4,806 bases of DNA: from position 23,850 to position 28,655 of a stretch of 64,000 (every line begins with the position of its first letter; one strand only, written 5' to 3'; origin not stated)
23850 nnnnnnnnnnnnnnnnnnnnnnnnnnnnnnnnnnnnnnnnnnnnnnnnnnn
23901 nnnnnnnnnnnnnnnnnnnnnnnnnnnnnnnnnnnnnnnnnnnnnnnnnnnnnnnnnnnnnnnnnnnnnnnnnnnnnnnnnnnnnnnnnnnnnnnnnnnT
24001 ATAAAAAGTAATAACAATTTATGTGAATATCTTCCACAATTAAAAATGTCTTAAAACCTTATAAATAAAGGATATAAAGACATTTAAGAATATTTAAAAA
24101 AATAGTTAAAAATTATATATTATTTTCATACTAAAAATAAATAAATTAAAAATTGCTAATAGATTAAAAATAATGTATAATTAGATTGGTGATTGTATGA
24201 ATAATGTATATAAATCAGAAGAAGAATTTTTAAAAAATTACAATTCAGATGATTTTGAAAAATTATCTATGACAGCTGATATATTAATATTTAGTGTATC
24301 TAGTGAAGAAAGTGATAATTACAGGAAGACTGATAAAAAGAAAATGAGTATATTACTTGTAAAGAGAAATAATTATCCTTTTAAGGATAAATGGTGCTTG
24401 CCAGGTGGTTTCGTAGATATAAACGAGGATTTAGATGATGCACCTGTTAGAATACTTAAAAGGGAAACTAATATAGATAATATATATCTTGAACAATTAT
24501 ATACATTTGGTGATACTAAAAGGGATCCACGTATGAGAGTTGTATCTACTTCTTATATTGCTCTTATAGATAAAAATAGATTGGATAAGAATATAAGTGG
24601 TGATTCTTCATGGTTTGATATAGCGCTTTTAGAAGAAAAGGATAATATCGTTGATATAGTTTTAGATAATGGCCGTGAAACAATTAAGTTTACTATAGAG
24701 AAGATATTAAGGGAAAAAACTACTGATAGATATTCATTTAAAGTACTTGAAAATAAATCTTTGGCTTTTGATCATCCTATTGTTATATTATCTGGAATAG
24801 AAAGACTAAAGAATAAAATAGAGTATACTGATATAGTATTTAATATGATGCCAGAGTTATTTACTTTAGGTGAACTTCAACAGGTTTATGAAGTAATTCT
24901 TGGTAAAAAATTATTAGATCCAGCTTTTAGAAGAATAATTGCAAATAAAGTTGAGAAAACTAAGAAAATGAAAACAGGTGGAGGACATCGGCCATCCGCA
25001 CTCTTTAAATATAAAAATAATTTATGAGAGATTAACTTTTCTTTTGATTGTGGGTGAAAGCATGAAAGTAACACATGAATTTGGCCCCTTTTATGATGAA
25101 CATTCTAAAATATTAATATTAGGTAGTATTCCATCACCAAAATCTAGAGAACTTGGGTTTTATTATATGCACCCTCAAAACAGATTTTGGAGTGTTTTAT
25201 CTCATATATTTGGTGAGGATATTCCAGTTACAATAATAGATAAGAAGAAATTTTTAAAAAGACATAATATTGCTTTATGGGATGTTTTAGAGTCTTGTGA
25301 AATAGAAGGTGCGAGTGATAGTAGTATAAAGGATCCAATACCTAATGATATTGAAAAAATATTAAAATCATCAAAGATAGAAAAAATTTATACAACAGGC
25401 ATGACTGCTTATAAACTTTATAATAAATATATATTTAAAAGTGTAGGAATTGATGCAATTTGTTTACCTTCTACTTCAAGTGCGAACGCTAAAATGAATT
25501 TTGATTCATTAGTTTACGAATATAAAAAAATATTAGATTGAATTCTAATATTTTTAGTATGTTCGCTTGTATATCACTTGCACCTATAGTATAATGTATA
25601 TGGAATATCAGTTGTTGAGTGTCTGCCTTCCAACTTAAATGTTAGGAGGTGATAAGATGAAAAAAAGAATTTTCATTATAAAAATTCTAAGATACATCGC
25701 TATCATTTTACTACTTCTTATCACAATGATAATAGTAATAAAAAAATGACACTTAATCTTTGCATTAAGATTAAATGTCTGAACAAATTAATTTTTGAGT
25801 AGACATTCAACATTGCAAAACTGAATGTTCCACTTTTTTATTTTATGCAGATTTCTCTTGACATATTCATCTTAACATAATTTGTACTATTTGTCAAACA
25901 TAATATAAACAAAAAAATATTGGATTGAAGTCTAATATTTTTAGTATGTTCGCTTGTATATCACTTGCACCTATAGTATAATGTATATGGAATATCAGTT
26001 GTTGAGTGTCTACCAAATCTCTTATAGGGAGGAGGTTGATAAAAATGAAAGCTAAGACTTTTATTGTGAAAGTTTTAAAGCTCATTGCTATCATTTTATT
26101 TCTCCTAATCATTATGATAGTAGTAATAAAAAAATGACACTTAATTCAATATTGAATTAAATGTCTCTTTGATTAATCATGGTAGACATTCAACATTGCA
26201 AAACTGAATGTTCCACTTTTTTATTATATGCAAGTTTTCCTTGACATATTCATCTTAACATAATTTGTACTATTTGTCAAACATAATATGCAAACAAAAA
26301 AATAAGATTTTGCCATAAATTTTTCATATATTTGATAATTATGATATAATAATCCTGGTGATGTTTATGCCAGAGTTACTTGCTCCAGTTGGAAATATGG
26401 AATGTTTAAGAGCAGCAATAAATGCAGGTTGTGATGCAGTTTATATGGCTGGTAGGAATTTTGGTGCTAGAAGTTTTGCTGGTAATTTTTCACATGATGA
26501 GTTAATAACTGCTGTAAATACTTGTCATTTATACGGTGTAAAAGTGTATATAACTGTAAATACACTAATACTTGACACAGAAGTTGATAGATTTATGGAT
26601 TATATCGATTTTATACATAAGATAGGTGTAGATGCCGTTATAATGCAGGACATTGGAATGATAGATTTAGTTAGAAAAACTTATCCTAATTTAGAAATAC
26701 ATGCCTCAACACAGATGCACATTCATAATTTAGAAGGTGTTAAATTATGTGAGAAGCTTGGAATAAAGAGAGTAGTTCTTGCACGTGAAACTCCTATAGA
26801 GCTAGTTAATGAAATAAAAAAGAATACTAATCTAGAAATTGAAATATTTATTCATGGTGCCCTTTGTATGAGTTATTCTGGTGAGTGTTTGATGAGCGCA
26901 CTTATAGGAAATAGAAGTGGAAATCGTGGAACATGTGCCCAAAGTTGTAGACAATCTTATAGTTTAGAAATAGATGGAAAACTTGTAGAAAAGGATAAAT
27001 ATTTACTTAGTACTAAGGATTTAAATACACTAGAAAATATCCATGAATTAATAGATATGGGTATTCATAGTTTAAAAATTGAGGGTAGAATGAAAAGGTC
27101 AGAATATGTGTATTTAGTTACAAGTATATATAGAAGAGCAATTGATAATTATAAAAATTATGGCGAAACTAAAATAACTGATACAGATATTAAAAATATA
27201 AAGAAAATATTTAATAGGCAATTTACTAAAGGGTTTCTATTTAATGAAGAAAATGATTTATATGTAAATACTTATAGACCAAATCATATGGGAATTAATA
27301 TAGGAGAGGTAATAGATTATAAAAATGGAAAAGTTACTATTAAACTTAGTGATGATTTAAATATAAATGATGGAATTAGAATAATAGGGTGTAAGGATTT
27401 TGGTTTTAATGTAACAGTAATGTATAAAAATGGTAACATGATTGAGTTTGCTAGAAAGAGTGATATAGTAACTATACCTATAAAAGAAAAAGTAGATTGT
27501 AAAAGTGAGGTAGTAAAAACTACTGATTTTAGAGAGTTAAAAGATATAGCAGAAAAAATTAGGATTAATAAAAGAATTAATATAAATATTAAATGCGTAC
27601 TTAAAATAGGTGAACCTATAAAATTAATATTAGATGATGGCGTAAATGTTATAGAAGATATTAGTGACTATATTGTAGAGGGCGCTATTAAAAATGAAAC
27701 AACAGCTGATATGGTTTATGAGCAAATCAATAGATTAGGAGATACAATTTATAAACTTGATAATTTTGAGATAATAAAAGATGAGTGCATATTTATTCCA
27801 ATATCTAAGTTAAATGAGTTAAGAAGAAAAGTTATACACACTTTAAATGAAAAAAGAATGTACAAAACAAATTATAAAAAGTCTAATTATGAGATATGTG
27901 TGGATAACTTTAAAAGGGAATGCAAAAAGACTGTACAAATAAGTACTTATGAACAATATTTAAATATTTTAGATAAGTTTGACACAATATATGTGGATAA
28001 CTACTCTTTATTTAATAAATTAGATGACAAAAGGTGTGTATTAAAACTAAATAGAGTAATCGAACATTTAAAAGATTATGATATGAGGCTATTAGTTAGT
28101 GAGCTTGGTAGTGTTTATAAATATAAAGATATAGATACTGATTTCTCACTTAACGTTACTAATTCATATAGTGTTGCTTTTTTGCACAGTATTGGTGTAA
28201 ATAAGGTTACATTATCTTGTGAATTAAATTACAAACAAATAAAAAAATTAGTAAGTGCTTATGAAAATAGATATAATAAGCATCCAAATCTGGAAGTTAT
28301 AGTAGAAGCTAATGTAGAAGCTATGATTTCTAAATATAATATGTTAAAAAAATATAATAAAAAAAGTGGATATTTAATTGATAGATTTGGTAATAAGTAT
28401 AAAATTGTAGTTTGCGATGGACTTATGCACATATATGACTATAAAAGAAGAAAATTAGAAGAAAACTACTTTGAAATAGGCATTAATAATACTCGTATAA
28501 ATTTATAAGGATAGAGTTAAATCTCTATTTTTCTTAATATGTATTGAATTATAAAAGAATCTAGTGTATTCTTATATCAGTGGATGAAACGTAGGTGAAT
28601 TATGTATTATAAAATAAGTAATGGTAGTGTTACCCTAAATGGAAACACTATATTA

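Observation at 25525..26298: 387-bp tandem duplication encoding two type I toxin-antitoxin-like modules (30-aa hydrophobic peptides plus convergent antisense promoters)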

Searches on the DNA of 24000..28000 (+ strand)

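Call 4: search_rna_families(source=window, start=24000, end=28000, threshold=evalue, max_evalue=10, show_alignments=3)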
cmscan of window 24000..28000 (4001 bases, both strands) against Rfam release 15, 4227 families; matches with E-value up to 10: 3.
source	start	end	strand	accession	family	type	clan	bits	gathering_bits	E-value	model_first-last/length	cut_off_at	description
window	25136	25214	-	RF00203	snoR160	Gene; snRNA; snoRNA; CD-box;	-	21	42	9.3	1-80/80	no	Small nucleolar RNA R160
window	24972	25042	-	RF00548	U11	Gene; snRNA; splicing;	CL00005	19.2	39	2.8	1-134/134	no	U11 spliceosomal RNA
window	26030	26106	+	RF01422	snoR116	Gene; snRNA; snoRNA; CD-box;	-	18.4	47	6.1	1-86/86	no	small nucleolar RNA snoR116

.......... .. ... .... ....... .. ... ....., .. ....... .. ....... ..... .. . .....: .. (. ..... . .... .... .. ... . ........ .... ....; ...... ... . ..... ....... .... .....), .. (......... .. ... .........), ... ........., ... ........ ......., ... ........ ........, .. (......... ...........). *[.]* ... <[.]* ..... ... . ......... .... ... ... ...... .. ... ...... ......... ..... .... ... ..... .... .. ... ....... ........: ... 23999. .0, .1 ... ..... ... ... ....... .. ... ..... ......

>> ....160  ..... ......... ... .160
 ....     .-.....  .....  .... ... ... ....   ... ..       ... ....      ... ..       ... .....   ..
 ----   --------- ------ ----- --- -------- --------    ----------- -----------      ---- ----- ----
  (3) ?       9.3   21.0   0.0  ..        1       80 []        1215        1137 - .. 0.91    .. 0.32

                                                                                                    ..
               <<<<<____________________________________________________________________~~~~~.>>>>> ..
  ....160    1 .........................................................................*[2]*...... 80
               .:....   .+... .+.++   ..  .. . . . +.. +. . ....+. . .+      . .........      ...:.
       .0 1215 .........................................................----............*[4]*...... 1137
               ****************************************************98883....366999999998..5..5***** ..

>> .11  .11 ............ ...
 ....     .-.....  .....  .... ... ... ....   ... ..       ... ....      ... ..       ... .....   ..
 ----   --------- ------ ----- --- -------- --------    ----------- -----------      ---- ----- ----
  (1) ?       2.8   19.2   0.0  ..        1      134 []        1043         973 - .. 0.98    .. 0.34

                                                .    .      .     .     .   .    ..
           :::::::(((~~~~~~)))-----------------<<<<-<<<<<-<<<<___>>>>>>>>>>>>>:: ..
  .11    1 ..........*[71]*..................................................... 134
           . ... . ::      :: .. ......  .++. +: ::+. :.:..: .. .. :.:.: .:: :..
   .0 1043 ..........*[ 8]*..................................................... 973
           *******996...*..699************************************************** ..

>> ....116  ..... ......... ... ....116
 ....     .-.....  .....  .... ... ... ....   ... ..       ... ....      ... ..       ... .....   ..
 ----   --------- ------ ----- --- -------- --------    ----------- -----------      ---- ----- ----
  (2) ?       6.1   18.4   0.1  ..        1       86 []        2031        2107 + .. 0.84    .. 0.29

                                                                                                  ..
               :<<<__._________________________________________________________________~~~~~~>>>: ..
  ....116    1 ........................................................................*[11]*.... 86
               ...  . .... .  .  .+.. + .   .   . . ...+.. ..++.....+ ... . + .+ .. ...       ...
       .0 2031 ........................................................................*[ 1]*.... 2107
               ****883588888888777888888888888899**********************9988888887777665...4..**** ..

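Call 14: search_dna_similar(query=window:25524-26310:+, collection=plasmids, mode=distant, max_evalue=0.01)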
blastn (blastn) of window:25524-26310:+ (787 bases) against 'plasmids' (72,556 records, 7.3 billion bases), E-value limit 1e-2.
Records with a match: 1; places in all: 1; records where one place covers at least 80% of the query: 0.
Best place of each record, by identity: 90-95% 1.
By first word of the organism name: Bacillus 1.
By predicted mobility (MOB-suite, as given by PLSDB): conjugative 1.
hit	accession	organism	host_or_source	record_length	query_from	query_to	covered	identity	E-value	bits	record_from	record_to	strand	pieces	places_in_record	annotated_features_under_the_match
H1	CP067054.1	Bacillus mycoides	soil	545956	365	397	4%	93.9%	1e-3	52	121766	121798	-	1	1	peptidoglycan DD-metalloendopeptidase family protein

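Call 15: search_dna_similar(query=window:25524-26310:+, collection=phages, mode=distant, max_evalue=0.01)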
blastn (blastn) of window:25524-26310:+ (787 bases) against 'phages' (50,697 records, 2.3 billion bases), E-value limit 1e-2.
Records with a match: 1; places in all: 1; records where one place covers at least 80% of the query: 0.
Best place of each record, by identity: 80-90% 1.
By first word of the organism name: Salmonella 1.
By host as written in the record: Salmonella enterica subsp. enterica serovar Typhimurium ATCC 13311 1.
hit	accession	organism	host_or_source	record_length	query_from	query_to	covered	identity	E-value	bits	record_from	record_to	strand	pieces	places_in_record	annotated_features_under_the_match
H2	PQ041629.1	Salmonella phage vB_SalS_KFSSM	Salmonella enterica subsp. enterica ...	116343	569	628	8%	81.7%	5e-3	49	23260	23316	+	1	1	hypothetical protein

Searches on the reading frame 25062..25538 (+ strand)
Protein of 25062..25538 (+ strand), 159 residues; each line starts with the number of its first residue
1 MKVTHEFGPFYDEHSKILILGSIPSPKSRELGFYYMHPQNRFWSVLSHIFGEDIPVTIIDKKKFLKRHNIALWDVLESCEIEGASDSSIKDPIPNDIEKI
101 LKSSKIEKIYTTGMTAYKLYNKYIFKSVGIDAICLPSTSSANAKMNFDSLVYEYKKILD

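Call 9: search_protein_families(library=pfam, proteins=[window:25062-25538:+], max_evalue=1)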
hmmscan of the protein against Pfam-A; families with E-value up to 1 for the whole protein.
window:25062-25538:+ (159 aa): 1 family
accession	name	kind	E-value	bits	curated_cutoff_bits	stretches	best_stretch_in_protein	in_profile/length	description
PF03167.25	UDG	-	1.3e-10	41.9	24.3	1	10-145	3-125/141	Uracil DNA glycosylase superfamily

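Call 10: search_protein_families(library=ncbifam, proteins=[window:25062-25538:+], max_evalue=1)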
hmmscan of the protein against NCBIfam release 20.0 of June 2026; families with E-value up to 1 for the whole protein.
window:25062-25538:+ (159 aa): 3 families
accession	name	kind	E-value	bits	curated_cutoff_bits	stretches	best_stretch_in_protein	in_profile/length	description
TIGR04274.1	hypoxanDNAglyco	equivalog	1e-36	126.3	80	1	7-149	2-145/150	DNA-deoxyinosine glycosylase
NF007570.0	PRK10201.1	equivalog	0.0046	16.7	144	1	16-48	11-43/168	G/U mismatch-specific DNA glycosylase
TIGR00584.1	mug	subfamily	0.069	12.8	402.6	1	15-79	131-195/328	mismatch-specific thymine-DNA glycosylate (mug)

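Call 12: find_encoding_contigs(protein=window:25062-25538:+, flank=6000, max_places=10)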
Protein window:25062-25538:+ (159 aa): 2 contigs read that carry it; 1 place shown.
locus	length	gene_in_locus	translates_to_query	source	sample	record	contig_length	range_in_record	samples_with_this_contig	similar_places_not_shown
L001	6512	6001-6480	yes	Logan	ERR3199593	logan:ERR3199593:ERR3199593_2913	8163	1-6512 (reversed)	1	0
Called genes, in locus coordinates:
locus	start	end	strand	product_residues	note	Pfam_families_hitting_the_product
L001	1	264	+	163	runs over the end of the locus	-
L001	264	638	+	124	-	-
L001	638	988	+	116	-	-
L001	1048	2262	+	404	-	-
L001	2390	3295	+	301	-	-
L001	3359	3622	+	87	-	PF09035:Tn916-Xis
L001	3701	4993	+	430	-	PF02920:Integrase_DNA, PF00589:Phage_integrase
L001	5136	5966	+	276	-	PF00293:NUDIX, PF19368:WHD_AraR, PF21906:WHD_NrtR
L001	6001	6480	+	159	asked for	PF03167:UDG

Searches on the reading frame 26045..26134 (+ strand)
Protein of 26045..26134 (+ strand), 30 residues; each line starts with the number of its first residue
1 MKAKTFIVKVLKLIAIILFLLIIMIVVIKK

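Call 9: search_protein_families(library=pfam, proteins=[window:26045-26134:+], max_evalue=1)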
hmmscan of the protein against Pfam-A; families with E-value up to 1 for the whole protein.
seq(30 aa): 0 families

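Call 10: search_protein_families(library=ncbifam, proteins=[window:26045-26134:+], max_evalue=1)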
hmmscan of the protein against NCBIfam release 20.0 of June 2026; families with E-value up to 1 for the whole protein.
seq(30 aa): 1 family
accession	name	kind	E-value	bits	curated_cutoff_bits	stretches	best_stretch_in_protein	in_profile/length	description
NF005175.0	PRK06654.1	equivalog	0.45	10.2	218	1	6-28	29-51/181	flagellar basal body-associated protein FliL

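Call 36: search_protein_families(library=padloc, proteins=[window:26045-26134:+], max_evalue=10)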
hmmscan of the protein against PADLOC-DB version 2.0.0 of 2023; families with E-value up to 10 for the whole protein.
seq(30 aa): 0 families

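Call 37: search_protein_families(library=phrogs, proteins=[window:26045-26134:+], max_evalue=10)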
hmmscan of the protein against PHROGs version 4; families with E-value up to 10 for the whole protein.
seq(30 aa): 0 families

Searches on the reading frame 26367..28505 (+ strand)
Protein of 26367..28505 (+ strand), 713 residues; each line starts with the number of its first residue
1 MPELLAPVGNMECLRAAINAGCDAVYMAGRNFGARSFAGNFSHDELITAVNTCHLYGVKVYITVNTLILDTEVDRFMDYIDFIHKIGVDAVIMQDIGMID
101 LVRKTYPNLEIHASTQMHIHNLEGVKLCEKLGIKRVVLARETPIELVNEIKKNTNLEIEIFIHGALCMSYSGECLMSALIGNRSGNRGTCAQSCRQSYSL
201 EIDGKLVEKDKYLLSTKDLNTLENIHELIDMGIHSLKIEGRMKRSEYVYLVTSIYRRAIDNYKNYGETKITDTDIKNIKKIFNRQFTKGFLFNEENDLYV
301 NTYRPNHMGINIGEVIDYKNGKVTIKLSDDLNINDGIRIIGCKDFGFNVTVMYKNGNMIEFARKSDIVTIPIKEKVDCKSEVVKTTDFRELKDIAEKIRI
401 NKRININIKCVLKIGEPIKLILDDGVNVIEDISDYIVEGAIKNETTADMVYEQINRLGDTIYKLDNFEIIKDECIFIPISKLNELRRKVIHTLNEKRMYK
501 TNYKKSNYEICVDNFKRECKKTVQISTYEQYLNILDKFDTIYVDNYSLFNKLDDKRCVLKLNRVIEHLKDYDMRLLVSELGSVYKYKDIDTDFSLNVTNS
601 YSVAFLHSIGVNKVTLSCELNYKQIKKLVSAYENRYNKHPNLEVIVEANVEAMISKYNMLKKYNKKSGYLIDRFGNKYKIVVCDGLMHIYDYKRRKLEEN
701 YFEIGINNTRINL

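Call 9: search_protein_families(library=pfam, proteins=[window:26367-28505:+], max_evalue=1)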
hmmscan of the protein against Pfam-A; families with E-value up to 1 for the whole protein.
window:26367-28505:+ (713 aa): 2 families
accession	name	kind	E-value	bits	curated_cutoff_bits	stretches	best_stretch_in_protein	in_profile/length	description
PF01136.24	Peptidase_U32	-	2.1e-92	309.1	22.4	2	74-295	2-231/233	Peptidase family U32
PF12392.13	DUF3656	-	1e-21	78.1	22.1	1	383-498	2-109/109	Collagenase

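Call 10: search_protein_families(library=ncbifam, proteins=[window:26367-28505:+], max_evalue=1)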
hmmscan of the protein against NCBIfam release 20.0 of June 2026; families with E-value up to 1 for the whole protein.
window:26367-28505:+ (713 aa): 5 families
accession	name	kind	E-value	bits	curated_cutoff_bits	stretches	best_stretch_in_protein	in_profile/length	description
NF011996.0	PRK15452.1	equivalog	5.3e-79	266.1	534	3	2-201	5-205/449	prephenate-dependent tRNA uridine(34) hydroxylase TrhP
NF047963.1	quinone_UbiU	equivalog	2.7e-55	187.8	440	2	3-200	2-203/331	ubiquinone anaerobic biosynthesis protein UbiU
NF047965.1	quinone_UbiV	equivalog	2.8e-13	50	275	2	45-267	48-266/292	ubiquinone anaerobic biosynthesis protein UbiV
NF011991.0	PRK15447.1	equivalog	8.1e-13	48.4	283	2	48-239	52-247/302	U32 family peptidase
NF047817.1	LIC13411_adhesin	equivalog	0.03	14.5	150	1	263-330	141-209/210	LIC13411 family adhesin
